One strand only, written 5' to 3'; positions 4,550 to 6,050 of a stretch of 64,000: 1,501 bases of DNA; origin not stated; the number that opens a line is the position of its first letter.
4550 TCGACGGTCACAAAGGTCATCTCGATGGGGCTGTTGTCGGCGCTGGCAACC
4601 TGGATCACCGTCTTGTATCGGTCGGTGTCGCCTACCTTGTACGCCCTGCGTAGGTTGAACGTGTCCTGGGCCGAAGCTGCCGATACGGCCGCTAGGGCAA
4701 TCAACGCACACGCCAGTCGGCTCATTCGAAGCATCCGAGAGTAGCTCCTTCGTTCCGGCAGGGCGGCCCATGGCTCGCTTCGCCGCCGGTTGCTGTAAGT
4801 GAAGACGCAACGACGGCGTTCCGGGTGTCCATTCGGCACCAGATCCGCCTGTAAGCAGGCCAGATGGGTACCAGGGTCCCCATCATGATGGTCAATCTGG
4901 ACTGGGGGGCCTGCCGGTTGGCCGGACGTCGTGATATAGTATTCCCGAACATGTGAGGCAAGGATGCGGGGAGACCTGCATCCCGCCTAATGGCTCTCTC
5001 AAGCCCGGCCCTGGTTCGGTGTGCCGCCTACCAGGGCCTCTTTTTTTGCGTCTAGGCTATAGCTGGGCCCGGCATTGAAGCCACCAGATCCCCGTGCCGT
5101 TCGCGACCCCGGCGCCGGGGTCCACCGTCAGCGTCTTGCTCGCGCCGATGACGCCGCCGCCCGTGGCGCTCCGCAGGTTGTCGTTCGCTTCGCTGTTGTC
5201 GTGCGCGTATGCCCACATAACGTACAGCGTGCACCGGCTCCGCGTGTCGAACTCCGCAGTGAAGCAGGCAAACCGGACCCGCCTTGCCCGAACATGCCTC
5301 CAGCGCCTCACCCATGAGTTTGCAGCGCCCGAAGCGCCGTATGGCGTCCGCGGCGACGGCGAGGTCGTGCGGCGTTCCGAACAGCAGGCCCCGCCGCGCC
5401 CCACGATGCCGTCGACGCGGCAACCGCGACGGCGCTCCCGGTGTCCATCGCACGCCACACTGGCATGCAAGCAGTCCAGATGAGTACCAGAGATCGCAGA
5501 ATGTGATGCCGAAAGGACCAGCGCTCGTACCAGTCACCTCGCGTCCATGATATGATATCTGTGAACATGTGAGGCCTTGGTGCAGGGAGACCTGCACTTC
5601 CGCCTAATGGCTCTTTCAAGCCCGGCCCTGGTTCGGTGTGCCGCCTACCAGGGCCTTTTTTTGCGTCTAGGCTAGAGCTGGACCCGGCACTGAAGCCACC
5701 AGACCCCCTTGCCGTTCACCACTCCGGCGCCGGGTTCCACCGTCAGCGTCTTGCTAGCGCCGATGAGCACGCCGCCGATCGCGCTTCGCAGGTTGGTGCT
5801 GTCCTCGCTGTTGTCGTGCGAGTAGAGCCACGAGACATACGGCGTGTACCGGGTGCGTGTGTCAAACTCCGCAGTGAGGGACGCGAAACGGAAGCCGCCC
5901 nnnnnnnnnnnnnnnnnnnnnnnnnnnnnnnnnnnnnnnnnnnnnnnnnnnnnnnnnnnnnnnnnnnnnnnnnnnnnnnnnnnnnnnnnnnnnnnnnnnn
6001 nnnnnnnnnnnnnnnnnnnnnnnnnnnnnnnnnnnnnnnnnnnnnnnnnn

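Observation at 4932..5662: Duplicated ~100-nt structured RNA candidate with its own promoter, GNRA hairpin, terminator and base-pair-preserving changes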

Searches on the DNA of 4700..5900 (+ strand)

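Call 5: search_rna_families(source=window, start=4700, end=5900, threshold=evalue, max_evalue=10, show_alignments=3)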
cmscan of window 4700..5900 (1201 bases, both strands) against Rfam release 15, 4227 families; matches with E-value up to 10: 5.
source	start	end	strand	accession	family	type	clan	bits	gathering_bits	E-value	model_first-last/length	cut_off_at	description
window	5623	5719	-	RF02236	asX2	Gene; sRNA;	-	19.9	70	0.4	1-87/87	no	Xanthomonas sRNA asX2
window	5082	5149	-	RF02992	hya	Cis-reg;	-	17.5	56.8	4.2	1-72/72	no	hya RNA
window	5481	5518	+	RF03092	Ocean-VII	Gene; sRNA;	-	15.3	53.5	0.18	1-41/41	no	Ocean-VII RNA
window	5102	5133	-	RF02357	RNaseP-T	Gene; ribozyme;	CL00002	13.1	60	4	59-119/208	no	RNaseP truncated form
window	5583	5662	+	RF02654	MicL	Gene; sRNA;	-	10.3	56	4.2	1-308/308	no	MicL sRNA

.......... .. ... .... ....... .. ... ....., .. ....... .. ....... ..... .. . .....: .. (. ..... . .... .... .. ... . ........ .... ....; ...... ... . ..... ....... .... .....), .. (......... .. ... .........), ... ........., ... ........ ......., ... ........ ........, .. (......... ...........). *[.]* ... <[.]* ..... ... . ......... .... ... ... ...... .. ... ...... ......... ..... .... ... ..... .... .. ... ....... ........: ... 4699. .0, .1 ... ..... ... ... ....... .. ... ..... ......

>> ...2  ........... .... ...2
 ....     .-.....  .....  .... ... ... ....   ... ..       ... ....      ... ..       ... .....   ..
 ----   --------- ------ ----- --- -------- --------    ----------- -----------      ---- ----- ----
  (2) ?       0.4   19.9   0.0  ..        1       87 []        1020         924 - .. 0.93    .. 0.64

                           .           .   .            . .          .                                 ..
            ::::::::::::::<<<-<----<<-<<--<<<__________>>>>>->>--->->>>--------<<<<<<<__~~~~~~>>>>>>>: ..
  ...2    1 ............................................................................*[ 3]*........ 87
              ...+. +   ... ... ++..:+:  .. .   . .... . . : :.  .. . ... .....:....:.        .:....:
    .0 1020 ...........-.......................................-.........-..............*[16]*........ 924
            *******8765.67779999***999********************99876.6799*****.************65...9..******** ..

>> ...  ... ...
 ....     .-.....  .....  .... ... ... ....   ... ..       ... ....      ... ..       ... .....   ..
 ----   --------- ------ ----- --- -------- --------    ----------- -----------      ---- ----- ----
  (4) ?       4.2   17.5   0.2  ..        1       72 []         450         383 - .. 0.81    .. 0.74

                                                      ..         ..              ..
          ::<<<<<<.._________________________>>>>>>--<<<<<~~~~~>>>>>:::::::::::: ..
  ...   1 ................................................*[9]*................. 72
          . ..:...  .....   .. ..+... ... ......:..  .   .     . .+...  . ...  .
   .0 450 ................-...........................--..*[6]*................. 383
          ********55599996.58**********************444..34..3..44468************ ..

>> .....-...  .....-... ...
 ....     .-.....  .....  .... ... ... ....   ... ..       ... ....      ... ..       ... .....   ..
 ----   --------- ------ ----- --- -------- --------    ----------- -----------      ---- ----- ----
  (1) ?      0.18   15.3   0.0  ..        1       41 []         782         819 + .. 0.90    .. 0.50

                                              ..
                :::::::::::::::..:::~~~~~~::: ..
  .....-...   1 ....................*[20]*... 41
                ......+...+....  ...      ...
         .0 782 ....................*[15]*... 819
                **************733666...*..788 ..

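Call 25: build_rna_model(alignment_id=A3)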
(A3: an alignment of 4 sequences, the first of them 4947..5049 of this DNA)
Model R1 built from alignment A3 (4 sequences, 107 columns); structure: RNAalifold consensus.
model positions 102; base pairs 26; branch points 2; effective number of sequences 0.88; information 0.59 bits per position. Calibrated on 0.2 Mb of random sequence (short: E-values are rough).
structure used (alignment columns):
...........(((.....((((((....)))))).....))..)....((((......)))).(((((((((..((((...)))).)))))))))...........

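Call 26: search_with_rna_model(model_id=R1, sources=[window, L004, L006, L007, L008, L009, L010, L011, L012, L013, L014, L015, L016, L017, L018, L019, L020, L021, L022, L023, L024, L025, L026, L027, L028, L029], max_evalue=1, show_alignments=8)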
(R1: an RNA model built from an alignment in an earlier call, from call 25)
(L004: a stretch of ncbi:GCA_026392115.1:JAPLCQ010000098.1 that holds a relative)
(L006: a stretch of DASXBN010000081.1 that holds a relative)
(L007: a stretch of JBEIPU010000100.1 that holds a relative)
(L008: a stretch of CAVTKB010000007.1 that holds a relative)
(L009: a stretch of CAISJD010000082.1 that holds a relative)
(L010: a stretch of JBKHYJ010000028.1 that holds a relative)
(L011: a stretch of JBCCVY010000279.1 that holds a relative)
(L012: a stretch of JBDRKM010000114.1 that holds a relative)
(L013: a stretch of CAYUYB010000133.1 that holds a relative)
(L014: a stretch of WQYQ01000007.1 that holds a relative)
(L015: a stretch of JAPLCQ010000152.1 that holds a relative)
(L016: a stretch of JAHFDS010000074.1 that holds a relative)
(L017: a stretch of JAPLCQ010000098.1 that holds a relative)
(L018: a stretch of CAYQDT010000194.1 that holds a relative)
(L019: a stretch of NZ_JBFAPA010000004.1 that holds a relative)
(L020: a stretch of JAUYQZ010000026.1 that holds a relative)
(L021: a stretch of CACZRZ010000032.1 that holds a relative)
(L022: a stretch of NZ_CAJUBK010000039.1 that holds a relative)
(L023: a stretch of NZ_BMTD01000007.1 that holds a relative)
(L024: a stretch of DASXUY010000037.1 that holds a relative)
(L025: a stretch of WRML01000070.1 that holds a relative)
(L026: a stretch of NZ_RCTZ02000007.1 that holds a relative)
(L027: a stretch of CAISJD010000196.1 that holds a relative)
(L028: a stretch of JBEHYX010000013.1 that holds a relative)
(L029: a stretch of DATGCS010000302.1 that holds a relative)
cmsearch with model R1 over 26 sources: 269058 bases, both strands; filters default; matches with E-value up to 1: 14.
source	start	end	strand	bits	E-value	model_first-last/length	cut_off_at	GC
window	4947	5048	+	119.4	5.6e-30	1-102/102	no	0.61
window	5563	5665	+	118.9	7.9e-30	1-102/102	no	0.6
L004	11166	11268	-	118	1.4e-29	1-102/102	no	0.58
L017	3075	3177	+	118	1.4e-29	1-102/102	no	0.58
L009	7236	7337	-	111.1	1.1e-27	1-102/102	no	0.61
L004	10902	11005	-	108.4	5.6e-27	1-102/102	no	0.62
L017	3338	3441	+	108.4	5.6e-27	1-102/102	no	0.62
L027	4195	4302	+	92.8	9.6e-23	1-102/102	no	0.65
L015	5215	5323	+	74.8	7.6e-18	1-102/102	no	0.61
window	46810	46880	-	15.5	0.11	1-102/102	no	0.61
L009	7297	7327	+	15.2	0.13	11-41/102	no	0.65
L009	3053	3128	+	13.5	0.38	11-92/102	no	0.75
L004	9824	9853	-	13.3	0.42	62-91/102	no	0.73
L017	4490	4519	+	13.3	0.42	62-91/102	no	0.73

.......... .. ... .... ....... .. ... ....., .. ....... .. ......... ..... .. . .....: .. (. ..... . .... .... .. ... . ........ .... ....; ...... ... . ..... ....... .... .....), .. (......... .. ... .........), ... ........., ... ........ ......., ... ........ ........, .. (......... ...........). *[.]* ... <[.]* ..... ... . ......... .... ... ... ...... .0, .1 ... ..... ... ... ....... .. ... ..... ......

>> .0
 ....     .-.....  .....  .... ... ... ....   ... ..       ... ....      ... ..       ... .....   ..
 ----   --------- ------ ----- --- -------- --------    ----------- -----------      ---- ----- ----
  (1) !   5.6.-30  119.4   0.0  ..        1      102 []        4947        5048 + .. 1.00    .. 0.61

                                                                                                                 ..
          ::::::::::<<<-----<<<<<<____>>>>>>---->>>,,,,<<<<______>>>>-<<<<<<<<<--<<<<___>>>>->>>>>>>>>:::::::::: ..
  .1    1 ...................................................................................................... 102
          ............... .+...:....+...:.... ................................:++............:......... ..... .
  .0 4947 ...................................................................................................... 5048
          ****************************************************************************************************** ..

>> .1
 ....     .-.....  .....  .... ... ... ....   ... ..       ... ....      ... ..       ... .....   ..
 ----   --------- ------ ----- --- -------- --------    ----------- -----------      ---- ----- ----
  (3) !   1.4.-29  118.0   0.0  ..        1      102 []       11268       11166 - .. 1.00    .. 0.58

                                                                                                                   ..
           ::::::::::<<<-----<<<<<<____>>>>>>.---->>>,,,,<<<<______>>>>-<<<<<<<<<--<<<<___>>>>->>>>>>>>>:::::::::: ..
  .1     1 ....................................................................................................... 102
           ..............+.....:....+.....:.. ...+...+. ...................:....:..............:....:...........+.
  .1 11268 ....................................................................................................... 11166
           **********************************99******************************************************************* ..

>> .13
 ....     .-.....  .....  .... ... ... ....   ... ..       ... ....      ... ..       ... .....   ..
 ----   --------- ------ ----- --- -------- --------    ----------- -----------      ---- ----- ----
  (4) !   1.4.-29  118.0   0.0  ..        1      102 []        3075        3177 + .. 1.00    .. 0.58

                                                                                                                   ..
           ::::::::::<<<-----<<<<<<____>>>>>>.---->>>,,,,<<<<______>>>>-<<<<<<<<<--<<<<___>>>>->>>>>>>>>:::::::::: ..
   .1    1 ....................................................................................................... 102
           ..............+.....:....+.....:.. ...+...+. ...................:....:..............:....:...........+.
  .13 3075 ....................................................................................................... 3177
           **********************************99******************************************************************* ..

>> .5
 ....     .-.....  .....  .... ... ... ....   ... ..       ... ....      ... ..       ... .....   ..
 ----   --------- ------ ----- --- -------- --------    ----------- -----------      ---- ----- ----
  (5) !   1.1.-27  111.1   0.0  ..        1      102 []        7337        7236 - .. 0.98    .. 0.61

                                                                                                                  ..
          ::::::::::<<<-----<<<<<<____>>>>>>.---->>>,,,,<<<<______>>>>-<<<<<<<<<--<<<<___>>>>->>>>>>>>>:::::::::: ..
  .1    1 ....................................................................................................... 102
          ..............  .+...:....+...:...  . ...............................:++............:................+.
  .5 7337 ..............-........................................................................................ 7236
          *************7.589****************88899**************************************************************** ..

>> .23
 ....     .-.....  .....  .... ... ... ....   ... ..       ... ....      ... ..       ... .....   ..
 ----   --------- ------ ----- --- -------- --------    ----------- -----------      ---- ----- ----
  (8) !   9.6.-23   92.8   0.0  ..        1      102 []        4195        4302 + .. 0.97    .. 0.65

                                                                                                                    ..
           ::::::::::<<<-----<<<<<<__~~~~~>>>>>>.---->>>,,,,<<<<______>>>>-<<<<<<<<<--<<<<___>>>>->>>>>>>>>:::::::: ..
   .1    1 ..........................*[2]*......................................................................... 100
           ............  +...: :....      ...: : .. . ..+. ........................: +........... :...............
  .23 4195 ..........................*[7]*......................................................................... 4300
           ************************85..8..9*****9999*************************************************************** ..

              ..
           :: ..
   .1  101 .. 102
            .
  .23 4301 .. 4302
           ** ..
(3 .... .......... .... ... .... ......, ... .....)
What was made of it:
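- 4947..5047 (+): W1 small RNA gene, ~101 nt. Invariant 5' block 4947-4958, of which 4947-4955 are unpaired in the fold. P1 (including its GGC/GCC base) 4956-4988. P2 4992-5005. Terminator P3 5007-5038. U tail 5039-5047. Covariance model hit of 119.4 bits (call 26).
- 5563..5662 (+): W2 small RNA gene, ~100 nt. Invariant 5' block 5563-5574. P1 5572-5605. P2 5609-5622. Terminator P3 5624-5655. U tail 5656-5662. Covariance model hit of 118.9 bits (call 26).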

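Call 31: search_with_rna_model(model_id=R1, sources=[L030, L031, L032, L033, L034, L001, L002, L003, L005], max_evalue=1, show_alignments=8)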
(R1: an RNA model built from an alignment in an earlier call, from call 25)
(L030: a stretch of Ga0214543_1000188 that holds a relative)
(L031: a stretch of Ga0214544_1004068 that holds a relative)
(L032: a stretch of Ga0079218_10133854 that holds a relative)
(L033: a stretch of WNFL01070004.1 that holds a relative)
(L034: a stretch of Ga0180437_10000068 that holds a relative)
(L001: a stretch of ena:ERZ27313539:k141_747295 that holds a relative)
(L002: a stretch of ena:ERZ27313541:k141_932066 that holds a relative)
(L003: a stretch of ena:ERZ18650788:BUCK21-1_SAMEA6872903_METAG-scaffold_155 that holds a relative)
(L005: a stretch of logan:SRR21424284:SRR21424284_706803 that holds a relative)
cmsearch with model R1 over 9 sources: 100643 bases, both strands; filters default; matches with E-value up to 1: 6.
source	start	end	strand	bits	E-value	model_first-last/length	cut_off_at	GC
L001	8035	8136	+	119.4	2.1e-30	1-102/102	no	0.61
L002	7536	7637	+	119.4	2.1e-30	1-102/102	no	0.61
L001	8791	8893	+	118.9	2.9e-30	1-102/102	no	0.6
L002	8152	8254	+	118.9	2.9e-30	1-102/102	no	0.6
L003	511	613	+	118.9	2.9e-30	1-102/102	no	0.6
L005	1599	1628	-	27.9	1.7e-05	73-102/102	5'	0.6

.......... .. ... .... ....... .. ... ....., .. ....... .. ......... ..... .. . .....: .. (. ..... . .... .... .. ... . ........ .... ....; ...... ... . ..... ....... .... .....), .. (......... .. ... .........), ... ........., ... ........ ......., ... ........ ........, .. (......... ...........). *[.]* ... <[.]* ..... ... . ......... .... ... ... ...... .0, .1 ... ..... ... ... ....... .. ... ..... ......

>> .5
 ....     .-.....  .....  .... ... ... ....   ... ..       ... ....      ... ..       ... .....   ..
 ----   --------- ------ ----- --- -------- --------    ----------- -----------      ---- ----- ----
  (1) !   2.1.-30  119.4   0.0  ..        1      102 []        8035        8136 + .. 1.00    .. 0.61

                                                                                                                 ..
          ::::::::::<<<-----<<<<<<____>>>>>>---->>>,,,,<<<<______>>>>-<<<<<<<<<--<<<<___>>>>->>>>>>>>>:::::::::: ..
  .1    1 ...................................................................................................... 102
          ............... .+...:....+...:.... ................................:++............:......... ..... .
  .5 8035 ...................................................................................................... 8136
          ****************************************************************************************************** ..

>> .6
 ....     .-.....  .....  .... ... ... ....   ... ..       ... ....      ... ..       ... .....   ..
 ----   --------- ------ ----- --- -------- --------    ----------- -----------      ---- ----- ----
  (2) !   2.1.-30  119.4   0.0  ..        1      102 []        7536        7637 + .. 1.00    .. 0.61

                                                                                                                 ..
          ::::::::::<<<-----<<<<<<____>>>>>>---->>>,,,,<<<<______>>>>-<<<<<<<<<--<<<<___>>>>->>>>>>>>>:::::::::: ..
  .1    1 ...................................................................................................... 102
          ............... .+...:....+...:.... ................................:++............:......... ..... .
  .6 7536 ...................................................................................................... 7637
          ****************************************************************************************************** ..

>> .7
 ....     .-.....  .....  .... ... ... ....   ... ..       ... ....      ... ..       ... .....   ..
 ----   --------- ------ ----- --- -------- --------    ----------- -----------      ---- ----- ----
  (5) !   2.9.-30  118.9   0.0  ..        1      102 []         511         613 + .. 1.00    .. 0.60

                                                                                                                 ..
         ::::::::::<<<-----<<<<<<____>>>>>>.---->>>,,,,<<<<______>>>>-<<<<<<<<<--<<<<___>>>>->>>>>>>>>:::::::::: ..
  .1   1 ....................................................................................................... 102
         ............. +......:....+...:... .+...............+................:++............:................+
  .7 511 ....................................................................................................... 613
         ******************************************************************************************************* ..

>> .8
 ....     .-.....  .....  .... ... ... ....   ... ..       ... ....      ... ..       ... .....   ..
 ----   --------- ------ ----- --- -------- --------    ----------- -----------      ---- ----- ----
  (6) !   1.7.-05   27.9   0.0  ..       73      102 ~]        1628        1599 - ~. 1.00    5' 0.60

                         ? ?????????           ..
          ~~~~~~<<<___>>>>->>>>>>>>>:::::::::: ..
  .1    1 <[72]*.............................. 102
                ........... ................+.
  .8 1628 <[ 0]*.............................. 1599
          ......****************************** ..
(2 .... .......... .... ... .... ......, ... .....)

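Call 40: search_with_rna_model(model_id=R1, sources=[L035, L036, L037, L038, L039, L040, L041, L042], max_evalue=1, show_alignments=0)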
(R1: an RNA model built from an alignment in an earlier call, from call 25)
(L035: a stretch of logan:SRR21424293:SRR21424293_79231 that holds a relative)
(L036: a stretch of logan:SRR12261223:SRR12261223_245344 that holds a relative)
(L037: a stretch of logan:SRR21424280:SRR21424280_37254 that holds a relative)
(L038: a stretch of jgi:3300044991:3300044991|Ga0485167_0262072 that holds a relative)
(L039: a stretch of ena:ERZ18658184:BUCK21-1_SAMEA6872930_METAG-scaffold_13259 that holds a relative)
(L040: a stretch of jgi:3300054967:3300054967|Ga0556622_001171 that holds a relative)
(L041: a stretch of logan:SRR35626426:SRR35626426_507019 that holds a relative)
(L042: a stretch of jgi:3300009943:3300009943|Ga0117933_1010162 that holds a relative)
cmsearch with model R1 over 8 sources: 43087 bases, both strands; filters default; matches with E-value up to 1: 8.
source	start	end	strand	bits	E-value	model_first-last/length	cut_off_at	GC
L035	1597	1698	-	112.7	6.1e-29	1-102/102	no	0.59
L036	1051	1152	-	112.7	6.1e-29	1-102/102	no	0.59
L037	850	951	-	112.7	6.1e-29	1-102/102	no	0.59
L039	256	363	-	91.5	3.5e-23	1-102/102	no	0.65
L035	1658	1688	+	13.7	0.053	11-41/102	no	0.61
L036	1112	1142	+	13.7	0.053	11-41/102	no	0.61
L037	911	941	+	13.7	0.053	11-41/102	no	0.61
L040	1484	1532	-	11.3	0.24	11-59/102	no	0.78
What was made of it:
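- All nine score 75-119 bits against model R1 (calls 26 and 40).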

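Call 45: search_with_rna_model(model_id=R1, sources=[window, L004, L009, L035, L015, L027, L039], max_evalue=1e-10, make_alignment=true)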
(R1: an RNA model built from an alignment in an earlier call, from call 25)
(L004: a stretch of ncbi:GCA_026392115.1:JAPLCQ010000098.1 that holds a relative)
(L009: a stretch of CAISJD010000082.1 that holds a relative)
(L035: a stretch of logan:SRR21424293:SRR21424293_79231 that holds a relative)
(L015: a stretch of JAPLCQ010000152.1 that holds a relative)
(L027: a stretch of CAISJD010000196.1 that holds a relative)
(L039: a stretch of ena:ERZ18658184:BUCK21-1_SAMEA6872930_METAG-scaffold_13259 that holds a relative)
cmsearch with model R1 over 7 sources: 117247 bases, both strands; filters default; matches with E-value up to 1e-10: 9.
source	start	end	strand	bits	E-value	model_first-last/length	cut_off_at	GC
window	4947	5048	+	119.4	2.4e-30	1-102/102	no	0.61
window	5563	5665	+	118.9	3.4e-30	1-102/102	no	0.6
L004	11166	11268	-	118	6e-30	1-102/102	no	0.58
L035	1597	1698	-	112.7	1.7e-28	1-102/102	no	0.59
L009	7236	7337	-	111.1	4.6e-28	1-102/102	no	0.61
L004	10902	11005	-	108.4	2.4e-27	1-102/102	no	0.62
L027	4195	4302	+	92.8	4.2e-23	1-102/102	no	0.65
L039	256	363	-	91.5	9.5e-23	1-102/102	no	0.65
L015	5215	5323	+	74.8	3.3e-18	1-102/102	no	0.61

Alignment A5: 9 matches aligned to the model, 116 columns, each read 5' to 3' on its own strand. Consensus structure (alignment columns), stored with it:
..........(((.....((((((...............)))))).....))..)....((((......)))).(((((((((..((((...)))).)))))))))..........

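Call 52: search_with_rna_model(model_id=R1, sources=[L043, L044], max_evalue=1)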
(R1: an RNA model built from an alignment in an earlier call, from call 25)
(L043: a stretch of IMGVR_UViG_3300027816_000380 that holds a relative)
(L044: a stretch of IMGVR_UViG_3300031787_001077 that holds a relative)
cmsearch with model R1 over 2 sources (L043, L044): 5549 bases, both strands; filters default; matches with E-value up to 1: 0.
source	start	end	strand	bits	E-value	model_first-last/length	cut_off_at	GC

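Call 65: build_rna_model(alignment_id=A5)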
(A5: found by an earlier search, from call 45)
Model R2 built from alignment A5 (9 sequences, 116 columns); structure: stored with the alignment.
model positions 103; base pairs 26; branch points 2; effective number of sequences 0.98; information 0.591 bits per position. Calibrated on 0.2 Mb of random sequence (short: E-values are rough).
structure used (alignment columns):
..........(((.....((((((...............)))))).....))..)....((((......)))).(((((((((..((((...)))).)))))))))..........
